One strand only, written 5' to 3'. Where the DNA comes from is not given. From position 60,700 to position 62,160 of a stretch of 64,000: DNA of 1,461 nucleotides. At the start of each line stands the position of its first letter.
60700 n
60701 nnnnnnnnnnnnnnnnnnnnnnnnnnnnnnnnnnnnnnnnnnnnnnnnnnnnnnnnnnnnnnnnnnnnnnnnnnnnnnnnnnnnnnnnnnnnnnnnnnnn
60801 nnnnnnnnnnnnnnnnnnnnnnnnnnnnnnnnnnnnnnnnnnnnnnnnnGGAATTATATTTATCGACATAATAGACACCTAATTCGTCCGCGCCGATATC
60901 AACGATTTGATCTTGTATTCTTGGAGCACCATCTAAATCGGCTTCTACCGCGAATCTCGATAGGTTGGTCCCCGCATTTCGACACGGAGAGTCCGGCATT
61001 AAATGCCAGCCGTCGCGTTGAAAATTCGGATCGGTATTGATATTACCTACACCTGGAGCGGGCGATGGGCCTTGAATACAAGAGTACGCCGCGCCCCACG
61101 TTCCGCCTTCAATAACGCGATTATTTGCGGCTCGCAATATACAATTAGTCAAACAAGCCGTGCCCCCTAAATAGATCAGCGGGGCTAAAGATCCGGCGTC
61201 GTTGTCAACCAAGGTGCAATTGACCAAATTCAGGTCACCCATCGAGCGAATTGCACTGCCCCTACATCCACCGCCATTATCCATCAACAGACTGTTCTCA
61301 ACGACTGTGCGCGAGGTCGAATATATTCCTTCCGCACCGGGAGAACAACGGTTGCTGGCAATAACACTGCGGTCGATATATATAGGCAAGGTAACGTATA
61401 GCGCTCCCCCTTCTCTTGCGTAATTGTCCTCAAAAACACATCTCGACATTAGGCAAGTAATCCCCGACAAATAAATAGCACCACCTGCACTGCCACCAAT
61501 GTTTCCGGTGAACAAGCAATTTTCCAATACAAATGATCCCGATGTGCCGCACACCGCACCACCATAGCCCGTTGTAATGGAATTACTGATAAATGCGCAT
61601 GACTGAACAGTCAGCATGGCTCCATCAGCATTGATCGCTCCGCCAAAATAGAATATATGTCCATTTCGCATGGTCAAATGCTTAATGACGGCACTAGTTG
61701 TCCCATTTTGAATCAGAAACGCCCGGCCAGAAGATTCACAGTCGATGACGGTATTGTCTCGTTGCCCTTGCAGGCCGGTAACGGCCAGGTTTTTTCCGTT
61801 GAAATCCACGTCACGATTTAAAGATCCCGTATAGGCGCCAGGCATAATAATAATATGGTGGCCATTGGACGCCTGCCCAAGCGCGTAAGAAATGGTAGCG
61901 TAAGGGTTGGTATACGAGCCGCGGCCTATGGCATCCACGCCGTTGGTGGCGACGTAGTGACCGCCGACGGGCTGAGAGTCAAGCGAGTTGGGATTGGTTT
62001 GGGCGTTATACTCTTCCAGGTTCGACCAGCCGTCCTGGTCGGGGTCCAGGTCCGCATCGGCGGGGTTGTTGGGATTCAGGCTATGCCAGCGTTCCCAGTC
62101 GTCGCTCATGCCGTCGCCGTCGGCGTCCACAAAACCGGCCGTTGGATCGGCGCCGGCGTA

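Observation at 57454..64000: Chlamydia-type Pmp (FxxN/GGAI) repeat beta-helix in a non-chlamydial giant protein, with a non-autotransporter C-terminus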

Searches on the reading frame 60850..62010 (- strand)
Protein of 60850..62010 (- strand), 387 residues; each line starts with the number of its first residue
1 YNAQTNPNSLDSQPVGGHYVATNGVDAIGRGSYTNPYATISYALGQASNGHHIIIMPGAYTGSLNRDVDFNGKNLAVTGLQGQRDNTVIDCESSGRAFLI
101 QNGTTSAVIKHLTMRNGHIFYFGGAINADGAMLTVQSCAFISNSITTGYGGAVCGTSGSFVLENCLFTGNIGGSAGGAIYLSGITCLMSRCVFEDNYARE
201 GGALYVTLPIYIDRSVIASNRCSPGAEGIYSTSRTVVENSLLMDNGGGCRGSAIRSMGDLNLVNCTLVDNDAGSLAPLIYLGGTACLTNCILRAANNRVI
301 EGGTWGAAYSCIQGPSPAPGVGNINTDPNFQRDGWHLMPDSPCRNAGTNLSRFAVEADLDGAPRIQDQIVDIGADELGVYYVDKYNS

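Call 24: search_protein_families(library=pfam, proteins=[window:60850-62010:-], max_evalue=10)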
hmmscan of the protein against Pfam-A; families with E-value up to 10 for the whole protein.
window:60850-62010:- (387 aa): 2 families
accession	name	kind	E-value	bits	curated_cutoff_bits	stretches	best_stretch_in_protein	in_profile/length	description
PF02415.23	Chlam_PMP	-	9e-06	25.9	20.6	2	164-181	1-18/19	Chlamydia polymorphic membrane protein (Chlamydia_PMP) repeat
PF05048.19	NosD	-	0.0062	16.4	23.6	1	92-250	4-154/212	Periplasmic copper-binding protein (NosD)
